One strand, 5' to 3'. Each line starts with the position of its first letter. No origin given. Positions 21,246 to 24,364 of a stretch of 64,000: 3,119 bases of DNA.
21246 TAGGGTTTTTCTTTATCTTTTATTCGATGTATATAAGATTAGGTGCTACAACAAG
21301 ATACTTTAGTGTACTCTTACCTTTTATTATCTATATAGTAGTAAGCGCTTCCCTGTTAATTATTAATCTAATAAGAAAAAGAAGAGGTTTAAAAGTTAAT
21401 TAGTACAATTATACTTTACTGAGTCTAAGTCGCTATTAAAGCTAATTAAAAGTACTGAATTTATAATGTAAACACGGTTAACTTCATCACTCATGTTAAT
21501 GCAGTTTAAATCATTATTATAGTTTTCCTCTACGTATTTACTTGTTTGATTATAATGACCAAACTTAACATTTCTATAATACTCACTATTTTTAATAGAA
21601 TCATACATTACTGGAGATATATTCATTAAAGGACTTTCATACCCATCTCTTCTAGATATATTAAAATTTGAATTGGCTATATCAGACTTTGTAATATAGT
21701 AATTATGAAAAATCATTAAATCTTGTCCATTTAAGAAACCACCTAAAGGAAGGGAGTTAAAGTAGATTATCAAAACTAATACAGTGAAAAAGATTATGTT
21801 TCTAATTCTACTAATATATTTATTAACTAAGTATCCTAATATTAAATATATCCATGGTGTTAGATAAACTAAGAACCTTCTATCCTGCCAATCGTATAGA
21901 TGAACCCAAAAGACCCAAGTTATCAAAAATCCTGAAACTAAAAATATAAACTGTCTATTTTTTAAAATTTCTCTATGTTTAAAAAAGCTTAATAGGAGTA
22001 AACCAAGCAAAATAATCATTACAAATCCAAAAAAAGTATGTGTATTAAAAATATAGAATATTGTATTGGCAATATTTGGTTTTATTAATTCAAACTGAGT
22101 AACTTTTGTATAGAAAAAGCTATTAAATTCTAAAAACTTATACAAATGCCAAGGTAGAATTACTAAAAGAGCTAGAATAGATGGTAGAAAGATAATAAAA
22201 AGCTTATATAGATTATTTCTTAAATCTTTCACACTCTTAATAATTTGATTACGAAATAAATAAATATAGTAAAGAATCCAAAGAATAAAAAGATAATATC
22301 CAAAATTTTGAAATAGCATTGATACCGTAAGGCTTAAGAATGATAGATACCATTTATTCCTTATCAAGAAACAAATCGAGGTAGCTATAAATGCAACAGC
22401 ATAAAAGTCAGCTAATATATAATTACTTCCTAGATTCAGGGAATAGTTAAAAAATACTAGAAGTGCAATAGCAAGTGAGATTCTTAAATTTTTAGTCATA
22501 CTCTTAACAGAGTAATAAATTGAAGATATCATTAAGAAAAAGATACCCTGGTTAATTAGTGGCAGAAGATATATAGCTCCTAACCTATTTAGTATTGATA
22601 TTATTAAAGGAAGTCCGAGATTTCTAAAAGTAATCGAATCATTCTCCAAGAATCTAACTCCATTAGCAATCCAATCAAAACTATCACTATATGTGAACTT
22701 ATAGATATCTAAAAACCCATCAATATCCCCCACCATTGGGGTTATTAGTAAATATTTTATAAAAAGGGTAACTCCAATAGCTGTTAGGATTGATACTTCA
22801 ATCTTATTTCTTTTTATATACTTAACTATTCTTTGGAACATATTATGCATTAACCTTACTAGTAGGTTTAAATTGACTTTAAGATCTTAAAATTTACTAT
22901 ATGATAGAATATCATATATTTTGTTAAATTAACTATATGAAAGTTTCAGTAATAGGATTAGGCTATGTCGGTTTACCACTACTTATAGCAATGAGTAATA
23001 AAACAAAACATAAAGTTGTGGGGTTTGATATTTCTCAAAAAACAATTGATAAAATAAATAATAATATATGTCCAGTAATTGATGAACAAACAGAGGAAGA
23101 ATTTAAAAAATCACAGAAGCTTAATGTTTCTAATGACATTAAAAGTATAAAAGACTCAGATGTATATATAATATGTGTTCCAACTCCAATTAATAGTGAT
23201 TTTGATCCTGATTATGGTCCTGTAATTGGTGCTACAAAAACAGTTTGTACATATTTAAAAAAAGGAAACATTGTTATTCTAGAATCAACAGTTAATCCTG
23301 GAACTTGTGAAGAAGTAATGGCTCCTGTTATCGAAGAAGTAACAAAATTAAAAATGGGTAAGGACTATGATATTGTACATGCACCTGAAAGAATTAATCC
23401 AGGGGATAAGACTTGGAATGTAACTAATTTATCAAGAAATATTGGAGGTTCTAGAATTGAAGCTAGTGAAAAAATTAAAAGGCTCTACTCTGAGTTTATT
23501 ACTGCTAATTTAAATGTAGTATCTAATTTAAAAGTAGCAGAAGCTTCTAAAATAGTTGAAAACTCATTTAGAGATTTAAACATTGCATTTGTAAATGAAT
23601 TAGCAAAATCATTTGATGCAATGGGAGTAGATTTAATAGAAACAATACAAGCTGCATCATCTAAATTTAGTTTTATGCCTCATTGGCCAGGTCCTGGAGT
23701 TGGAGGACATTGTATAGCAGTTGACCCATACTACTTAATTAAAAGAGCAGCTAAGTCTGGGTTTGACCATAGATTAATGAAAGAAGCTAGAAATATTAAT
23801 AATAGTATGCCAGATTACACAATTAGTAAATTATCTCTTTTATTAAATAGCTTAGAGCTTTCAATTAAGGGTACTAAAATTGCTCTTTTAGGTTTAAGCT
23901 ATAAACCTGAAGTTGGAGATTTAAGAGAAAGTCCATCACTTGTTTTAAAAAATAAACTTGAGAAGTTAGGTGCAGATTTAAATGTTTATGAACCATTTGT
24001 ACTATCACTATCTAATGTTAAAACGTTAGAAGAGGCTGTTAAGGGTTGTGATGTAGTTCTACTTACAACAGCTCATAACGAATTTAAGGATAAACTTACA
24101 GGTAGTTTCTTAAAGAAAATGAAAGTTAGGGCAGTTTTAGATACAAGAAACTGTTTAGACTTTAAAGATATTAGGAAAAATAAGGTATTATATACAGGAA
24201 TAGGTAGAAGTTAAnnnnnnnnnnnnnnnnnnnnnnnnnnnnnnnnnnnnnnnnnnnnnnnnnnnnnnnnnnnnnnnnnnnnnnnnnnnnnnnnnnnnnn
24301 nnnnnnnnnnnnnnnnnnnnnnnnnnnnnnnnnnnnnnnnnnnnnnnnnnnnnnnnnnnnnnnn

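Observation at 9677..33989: A roughly 24-kb envelope-glycan island built around polyprenyl-phosphate-sugar donors and several GT-C-like membrane transferases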

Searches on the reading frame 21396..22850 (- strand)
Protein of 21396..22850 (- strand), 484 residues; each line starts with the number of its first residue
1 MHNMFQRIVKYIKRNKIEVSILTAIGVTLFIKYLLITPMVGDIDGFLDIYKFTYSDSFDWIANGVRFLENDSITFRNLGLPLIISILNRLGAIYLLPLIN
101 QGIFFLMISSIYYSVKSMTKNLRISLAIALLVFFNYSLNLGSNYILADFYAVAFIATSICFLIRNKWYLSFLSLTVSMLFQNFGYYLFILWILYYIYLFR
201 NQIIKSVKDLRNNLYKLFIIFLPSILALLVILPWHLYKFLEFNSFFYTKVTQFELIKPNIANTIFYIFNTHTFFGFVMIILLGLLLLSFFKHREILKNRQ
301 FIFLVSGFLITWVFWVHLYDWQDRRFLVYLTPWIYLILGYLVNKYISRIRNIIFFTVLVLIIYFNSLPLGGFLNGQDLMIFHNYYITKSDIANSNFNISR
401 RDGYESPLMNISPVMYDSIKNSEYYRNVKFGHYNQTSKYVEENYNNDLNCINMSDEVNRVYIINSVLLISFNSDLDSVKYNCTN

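Call 4: search_protein_families(library=pfam, proteins=[window:21396-22850:-], max_evalue=0.01)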
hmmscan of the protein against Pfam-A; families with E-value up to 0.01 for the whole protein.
window:21396-22850:- (484 aa): 0 families

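Call 6: search_protein_families(library=ncbifam, proteins=[window:21396-22850:-], max_evalue=0.1)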
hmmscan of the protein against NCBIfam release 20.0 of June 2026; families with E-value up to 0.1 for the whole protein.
window:21396-22850:- (484 aa): 2 families
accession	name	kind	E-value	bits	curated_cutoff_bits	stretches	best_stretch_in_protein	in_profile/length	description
NF046093.1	AZOBR_p60025_fam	subfamily_domain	0.002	17.4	150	1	67-184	84-200/232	AZOBR_p60025 family cell surface glycopolymer formation protein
TIGR04402.2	mob_CxxC_CxxC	subfamily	0.0079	16.5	70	1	264-324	25-86/180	mobilome CxxCx(11)CxxC protein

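Call 12: search_solved_structures(query=window:21396-22850:-, max_evalue=10)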
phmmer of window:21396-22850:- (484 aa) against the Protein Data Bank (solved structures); distinct sequences matched with E-value up to 10: 1.
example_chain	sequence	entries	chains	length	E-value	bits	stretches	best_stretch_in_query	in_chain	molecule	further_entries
2bji_A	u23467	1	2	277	0.94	11.7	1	328-392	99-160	INOSITOL-1(OR 4)-MONOPHOSPHATASE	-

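Call 19: find_homologous_proteins(query=window:21396-22850:-, max_evalue=0.001)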
Query window:21396-22850:- (484 aa): 10 proteins with E <= 0.001 among 8000 candidates.
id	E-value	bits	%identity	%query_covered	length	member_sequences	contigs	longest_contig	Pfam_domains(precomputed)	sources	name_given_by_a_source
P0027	0.0e+0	1038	100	99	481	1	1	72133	-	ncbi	-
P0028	1.5e-102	362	39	97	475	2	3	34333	-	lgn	-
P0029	3.3e-99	351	38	94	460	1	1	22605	-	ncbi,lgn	-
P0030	4.7e-99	351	38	94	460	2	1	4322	-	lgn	-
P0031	4.5e-98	348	37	98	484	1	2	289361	-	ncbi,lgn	-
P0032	5.8e-98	347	38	97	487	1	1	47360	-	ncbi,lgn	-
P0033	7.0e-97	344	37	98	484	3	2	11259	-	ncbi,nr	ncbi:hypothetical protein KA047_02135 [Candidatus Saccharibacteria bacterium]|nr:hypothetical protei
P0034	5.7e-60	222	35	88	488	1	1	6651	-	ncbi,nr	ncbi:hypothetical protein KC678_01335, partial [Candidatus Dojkabacteria bacterium]|nr:hypothetical 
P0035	9.7e-47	178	34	93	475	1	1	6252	-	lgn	-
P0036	9.2e-43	165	37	64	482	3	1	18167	-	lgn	-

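Call 25: search_solved_structures(query=A2, max_evalue=10)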
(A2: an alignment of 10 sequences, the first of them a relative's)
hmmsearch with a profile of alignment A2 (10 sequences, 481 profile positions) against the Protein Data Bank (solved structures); distinct sequences matched with E-value up to 10: 4.
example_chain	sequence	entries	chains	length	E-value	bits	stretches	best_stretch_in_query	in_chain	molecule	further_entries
9kun_A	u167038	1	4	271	0.33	13.2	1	68-100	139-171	Alternative oxidase, mitochondrial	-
9m2a_A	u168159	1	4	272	0.33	13.2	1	68-100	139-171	Alternative oxidase, mitochondrial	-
3vv9_A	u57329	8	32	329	0.45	12.8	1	68-100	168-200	Alternative oxidase, mitochondrial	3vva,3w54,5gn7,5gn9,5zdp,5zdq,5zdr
5abb_Z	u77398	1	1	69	1.5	11.1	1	271-316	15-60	GREEN-LIGHT ABSORBING PROTEORHODOPSIN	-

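Call 27: find_encoding_contigs(protein=P0031, flank=10000, max_places=1)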
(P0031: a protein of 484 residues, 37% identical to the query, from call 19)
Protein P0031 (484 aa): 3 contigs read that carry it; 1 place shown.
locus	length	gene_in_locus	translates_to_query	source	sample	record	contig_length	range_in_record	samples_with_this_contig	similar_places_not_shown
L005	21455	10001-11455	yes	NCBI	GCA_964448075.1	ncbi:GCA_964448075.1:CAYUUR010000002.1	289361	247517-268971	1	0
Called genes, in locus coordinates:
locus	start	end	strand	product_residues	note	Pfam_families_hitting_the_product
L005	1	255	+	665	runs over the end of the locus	PF24253:DUF7454 (faint), PF06739:SBBP (weak)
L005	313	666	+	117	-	PF07866:DUF1653 (weak)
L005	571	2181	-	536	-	PF00890:FAD_binding_2 (faint), PF01266:DAO (weak), PF03486:HI0933_like (faint), PF07992:Pyr_redox_2 (faint), PF13450:NAD_binding_8, PF01593:Amino_oxidase, PF01266:DAO (weak), PF00996:GDI (weak)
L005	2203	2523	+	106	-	-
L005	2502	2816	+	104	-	PF18916:Lycopene_cyc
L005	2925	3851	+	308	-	PF01040:UbiA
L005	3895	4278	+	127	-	-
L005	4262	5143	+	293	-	-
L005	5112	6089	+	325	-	PF01207:Dus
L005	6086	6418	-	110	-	PF01638:HxlR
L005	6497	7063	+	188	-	PF02525:Flavodoxin_2 (weak), PF03358:FMN_red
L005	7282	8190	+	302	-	PF00132:Hexapep (faint), PF25084:LbH_EIF2B (faint), PF25087:GMPPB_C (faint)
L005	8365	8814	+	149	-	PF04977:DivIC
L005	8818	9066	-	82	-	-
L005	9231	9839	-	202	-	PF13521:AAA_28 (weak), PF02223:Thymidylate_kin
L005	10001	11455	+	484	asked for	-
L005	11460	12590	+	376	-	-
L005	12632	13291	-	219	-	PF07963:N_methyl (weak)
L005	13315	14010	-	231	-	-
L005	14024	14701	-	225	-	-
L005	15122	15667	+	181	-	PF13302:Acetyltransf_3, PF00583:Acetyltransf_1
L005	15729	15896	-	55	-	-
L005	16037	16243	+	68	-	-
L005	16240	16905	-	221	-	-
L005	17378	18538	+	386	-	PF07690:MFS_1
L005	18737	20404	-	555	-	PF15902:Sortilin-Vps10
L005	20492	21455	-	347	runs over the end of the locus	-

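Call 56: predict_structure(alignment_id=A2)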
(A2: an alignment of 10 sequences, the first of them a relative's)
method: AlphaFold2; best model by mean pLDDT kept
length: 481 residues; sequences in the alignment: 10
mean_pLDDT: 79.3   pTM: 0.84
mean pLDDT of the five models: 79.3, 78.2, 76.2, 74.7, 69.3
residues with pLDDT >= 90: 109; 70-90: 256; 50-70: 97; < 50: 19
segments of 3 or more residues with pLDDT < 50: 137-139, 367-372, 387-390, 422-426
pLDDT, mean of each block of 10 residues (from residue 1): 77 86 85 73 71 78 78 81 91 88 95 92 89 59 83 97 95 89 91 92 85 87 86 84 66 71 75 81 85 89 93 79 86 92 75 73 52 58 55 65 66 58 55 83 85 65 85 80 53
secondary structure, 60 per line:
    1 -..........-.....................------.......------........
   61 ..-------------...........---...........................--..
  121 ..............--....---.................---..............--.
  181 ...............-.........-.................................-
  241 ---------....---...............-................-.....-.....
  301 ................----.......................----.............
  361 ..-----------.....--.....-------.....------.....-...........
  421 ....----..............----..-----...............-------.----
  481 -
elements in order: H2-11 H13-33 H40-46 H53-62 H76-86 H90-116 H119-134 H137-140 H144-160 H164-177 H180-195 H197-205 H207-239 H257-271 H273-288 H290-294 H296-315 H321-343 H348-362 E374-378 E381-385 E393-397 H404-408 H410-424 H429-440 H454-468

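Call 66: find_encoding_contigs(protein=P0032, flank=8000, max_places=1)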
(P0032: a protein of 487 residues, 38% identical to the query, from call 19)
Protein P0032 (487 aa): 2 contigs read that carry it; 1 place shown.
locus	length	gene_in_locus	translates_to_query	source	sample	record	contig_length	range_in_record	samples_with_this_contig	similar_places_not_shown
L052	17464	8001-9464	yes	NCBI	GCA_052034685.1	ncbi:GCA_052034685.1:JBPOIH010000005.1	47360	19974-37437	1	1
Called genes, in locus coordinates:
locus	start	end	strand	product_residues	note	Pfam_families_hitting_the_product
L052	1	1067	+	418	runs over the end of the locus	PF00587:tRNA-synt_2b, PF03129:HGTP_anticodon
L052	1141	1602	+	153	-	PF03449:GreA_GreB_N, PF01272:GreA_GreB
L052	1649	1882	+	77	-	PF13370:Fer4_13 (weak), PF13459:Fer4_15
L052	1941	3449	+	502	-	PF01336:tRNA_anti-codon, PF00152:tRNA-synt_2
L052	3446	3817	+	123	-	PF06262:Zincin_1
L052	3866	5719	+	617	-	PF04542:Sigma70_r2 (weak), PF04539:Sigma70_r3 (weak), PF04545:Sigma70_r4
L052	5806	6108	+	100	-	PF04248:NTP_transf_9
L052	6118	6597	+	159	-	PF01625:PMSR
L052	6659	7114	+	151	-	-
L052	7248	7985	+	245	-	PF18761:Heliorhodopsin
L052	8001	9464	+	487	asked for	-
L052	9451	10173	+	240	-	PF13489:Methyltransf_23, PF00398:RrnaAD (weak), PF13847:Methyltransf_31, PF08241:Methyltransf_11, PF08242:Methyltransf_12, PF13649:Methyltransf_25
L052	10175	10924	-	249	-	PF00535:Glycos_transf_2, PF10111:Glyco_tranf_2_2 (weak), PF13641:Glyco_tranf_2_3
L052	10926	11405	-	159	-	PF04138:GtrA_DPMS_TM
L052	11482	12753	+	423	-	PF01938:TRAM, PF05958:tRNA_U5-meth_tr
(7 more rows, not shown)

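Call 67: find_encoding_contigs(protein=P0028, flank=8000, max_places=1)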
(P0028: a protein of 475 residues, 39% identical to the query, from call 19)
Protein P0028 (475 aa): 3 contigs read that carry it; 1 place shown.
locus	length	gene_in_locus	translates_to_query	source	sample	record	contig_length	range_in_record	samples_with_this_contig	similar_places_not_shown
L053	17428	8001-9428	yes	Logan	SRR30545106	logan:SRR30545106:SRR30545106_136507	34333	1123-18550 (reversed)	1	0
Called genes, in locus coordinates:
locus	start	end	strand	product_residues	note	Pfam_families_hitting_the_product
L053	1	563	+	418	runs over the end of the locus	PF00587:tRNA-synt_2b, PF03129:HGTP_anticodon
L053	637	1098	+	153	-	PF03449:GreA_GreB_N, PF01272:GreA_GreB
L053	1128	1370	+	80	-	PF13370:Fer4_13 (weak), PF13459:Fer4_15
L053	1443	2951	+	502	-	PF01336:tRNA_anti-codon, PF00152:tRNA-synt_2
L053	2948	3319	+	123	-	PF06262:Zincin_1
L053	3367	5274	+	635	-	PF04542:Sigma70_r2, PF04545:Sigma70_r4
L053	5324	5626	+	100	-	PF04248:NTP_transf_9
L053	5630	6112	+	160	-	PF01625:PMSR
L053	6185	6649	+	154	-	-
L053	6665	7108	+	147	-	-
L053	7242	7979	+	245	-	PF18761:Heliorhodopsin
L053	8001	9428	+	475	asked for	-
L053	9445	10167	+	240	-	PF13489:Methyltransf_23, PF00398:RrnaAD (weak), PF13847:Methyltransf_31, PF08241:Methyltransf_11, PF08242:Methyltransf_12, PF13649:Methyltransf_25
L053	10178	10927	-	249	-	PF00535:Glycos_transf_2, PF10111:Glyco_tranf_2_2, PF13641:Glyco_tranf_2_3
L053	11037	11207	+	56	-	-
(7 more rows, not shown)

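Call 68: find_encoding_contigs(protein=P0036, flank=8000, max_places=1)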
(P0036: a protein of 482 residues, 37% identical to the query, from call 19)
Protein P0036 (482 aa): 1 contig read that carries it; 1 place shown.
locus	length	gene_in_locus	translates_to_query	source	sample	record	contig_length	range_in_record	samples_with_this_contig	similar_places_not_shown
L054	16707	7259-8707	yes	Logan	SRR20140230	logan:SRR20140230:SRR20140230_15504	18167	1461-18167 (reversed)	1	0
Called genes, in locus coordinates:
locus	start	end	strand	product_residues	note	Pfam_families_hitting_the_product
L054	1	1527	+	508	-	?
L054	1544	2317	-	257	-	PF13489:Methyltransf_23 (weak), PF08241:Methyltransf_11, PF13649:Methyltransf_25 (weak)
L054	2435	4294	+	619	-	PF00534:Glycos_transf_1, PF13692:Glyco_trans_1_4 (weak)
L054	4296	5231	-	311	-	PF13578:Methyltransf_24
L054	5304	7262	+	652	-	PF00535:Glycos_transf_2, PF13641:Glyco_tranf_2_3 (weak)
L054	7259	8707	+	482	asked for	-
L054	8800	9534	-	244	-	PF00535:Glycos_transf_2, PF10111:Glyco_tranf_2_2, PF13641:Glyco_tranf_2_3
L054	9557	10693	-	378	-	-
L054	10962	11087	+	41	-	-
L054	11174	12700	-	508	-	PF13385:Laminin_G_3 (weak)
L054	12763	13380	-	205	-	-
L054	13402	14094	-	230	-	PF04765:TOD1_MUCI70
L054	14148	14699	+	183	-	PF00908:dTDP_sugar_isom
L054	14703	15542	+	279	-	PF01073:3Beta_HSD (weak), PF01370:Epimerase, PF04321:RmlD_sub_bind, PF07993:NAD_binding_4 (faint), PF02719:Polysacc_synt_2 (weak), PF16363:GDP_Man_Dehyd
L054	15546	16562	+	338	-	PF01073:3Beta_HSD, PF01370:Epimerase, PF02719:Polysacc_synt_2, PF04321:RmlD_sub_bind, PF07993:NAD_binding_4, PF16363:GDP_Man_Dehyd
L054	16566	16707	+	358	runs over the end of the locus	PF00483:NTP_transferase, PF12804:NTP_transf_3, PF25084:LbH_EIF2B (weak), PF25087:GMPPB_C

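Call 89: find_encoding_contigs(protein=P0029, flank=7000, max_places=1)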
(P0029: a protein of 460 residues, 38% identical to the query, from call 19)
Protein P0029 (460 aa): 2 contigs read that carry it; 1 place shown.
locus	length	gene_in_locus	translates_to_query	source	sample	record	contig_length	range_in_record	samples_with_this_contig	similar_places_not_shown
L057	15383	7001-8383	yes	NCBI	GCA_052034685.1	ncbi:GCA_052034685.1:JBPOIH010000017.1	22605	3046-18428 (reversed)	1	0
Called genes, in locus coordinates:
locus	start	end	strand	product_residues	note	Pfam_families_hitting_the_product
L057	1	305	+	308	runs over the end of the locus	PF01040:UbiA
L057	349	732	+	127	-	-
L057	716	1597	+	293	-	-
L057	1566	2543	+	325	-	PF01207:Dus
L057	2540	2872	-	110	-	PF01638:HxlR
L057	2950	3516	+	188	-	PF02525:Flavodoxin_2 (weak), PF03358:FMN_red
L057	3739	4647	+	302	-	PF00132:Hexapep (faint), PF25084:LbH_EIF2B (faint), PF25087:GMPPB_C (faint)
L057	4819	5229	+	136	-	-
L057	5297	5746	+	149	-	PF04977:DivIC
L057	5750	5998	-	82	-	-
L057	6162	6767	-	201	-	PF13521:AAA_28 (weak), PF02223:Thymidylate_kin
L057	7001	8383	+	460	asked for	-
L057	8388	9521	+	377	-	-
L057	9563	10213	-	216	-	PF18933:PsbP_2 (weak)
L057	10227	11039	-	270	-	-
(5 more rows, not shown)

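Call 90: find_encoding_contigs(protein=P0034, flank=7000, max_places=1)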
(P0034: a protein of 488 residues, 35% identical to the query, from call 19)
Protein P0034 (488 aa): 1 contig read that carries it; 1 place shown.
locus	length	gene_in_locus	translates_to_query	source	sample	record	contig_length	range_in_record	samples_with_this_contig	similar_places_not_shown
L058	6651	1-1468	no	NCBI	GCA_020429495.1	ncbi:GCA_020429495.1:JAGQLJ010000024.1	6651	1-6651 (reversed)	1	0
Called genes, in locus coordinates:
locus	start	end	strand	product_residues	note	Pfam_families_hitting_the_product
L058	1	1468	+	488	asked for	?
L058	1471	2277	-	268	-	PF00535:Glycos_transf_2, PF13641:Glyco_tranf_2_3, PF13632:Glyco_trans_2_3 (faint)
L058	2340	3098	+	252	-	PF00963:Cohesin (weak)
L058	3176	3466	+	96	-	PF01176:eIF-1a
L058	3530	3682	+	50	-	PF00444:Ribosomal_L36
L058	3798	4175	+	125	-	PF00416:Ribosomal_S13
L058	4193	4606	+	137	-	PF00411:Ribosomal_S11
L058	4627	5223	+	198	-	PF00163:Ribosomal_S4, PF01479:S4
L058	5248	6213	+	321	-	PF01193:RNA_pol_L, PF01000:RNA_pol_A_bac, PF03118:RNA_pol_A_CTD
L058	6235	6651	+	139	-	PF01196:Ribosomal_L17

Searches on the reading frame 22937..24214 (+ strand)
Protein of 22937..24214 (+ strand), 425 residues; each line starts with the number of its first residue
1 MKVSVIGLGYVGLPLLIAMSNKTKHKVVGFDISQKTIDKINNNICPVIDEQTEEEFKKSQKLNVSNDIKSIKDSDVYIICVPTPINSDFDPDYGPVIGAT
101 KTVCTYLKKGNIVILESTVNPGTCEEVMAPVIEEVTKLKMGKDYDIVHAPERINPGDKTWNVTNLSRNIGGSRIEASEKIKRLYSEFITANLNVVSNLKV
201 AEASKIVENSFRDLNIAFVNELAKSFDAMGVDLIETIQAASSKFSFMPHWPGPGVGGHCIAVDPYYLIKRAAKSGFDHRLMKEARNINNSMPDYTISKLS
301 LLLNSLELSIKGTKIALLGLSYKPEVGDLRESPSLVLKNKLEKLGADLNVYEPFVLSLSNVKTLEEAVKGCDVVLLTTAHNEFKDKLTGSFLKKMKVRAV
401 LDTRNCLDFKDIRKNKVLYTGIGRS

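Call 4: search_protein_families(library=pfam, proteins=[window:22937-24214:+], max_evalue=0.01)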
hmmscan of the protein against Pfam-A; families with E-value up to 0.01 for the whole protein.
window:22937-24214:+ (425 aa): 9 families
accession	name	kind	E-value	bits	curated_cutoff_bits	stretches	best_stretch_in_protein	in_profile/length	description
PF03721.20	UDPG_MGDP_dh_N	-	1.3e-43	149.2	27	1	1-178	1-181/187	UDP-glucose/GDP-mannose dehydrogenase family, NAD binding domain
PF00984.24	UDPG_MGDP_dh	-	5e-26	91.1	25.4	1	200-289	2-93/94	UDP-glucose/GDP-mannose dehydrogenase family, central domain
PF03720.21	UDPG_MGDP_dh_C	-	1.4e-22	80.4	30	1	316-408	1-102/103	UDP-glucose/GDP-mannose dehydrogenase family, UDP binding domain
PF03446.21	NAD_binding_2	-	2.6e-06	28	21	1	2-129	1-105/161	NAD binding domain of 6-phosphogluconate dehydrogenase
PF01210.29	NAD_Gly3P_dh_N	-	3.1e-05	24.4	23.1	1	2-97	1-93/158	NAD-dependent glycerol-3-phosphate dehydrogenase N-terminus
PF02558.23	ApbA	-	3.3e-05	24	22.2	1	4-105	2-98/150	Ketopantoate reductase PanE/ApbA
PF01118.30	Semialdhyde_dh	-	0.00031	21.6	26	0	2-92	1-85/121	Semialdehyde dehydrogenase, NAD binding domain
PF03807.23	F420_oxidored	-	0.00051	21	21.6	0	2-85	1-71/94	NADP oxidoreductase coenzyme F420-dependent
PF13460.12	NAD_binding_10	-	0.0044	17.3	27.2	1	351-396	41-86/184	NAD(P)H-binding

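Call 37: search_protein_families(library=ncbifam, proteins=[window:22937-24214:+], max_evalue=0.00001)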
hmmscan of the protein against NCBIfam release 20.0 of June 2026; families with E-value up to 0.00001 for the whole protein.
window:22937-24214:+ (425 aa): 7 families
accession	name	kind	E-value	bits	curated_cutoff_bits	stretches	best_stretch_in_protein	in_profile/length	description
TIGR03026.1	NDP-sugDHase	subfamily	3.7e-120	401.4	189.8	1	1-405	1-413/413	nucleotide sugar dehydrogenase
NF040825.1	UDPMaNacDH_Arch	equivalog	2.6e-92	309.9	750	1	1-424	1-415/418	UDP-N-acetyl-D-mannosamine dehydrogenase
NF011729.0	PRK15182.1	equivalog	1.6e-81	274.3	592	1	2-356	8-358/425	Vi polysaccharide biosynthesis UDP-N-acetylglucosamine C-6 dehydrogenase TviB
NF008286.0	PRK11064.1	equivalog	2.1e-77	260.5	459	1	2-396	5-412/420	UDP-N-acetyl-D-mannosamine dehydrogenase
NF041297.1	UDPGDh_AglM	equivalog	3.7e-50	171.1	670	1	1-411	1-421/429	UDP-glucose 6-dehydrogenase AglM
NF047673.2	TeichurnBiosyTuaD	equivalog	2.1e-49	168.8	700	1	2-424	3-431/439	UDP-glucose 6-dehydrogenase TuaD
NF011631.0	PRK15057.1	equivalog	7.2e-15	55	757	1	1-268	1-262/388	UDP-glucose 6-dehydrogenase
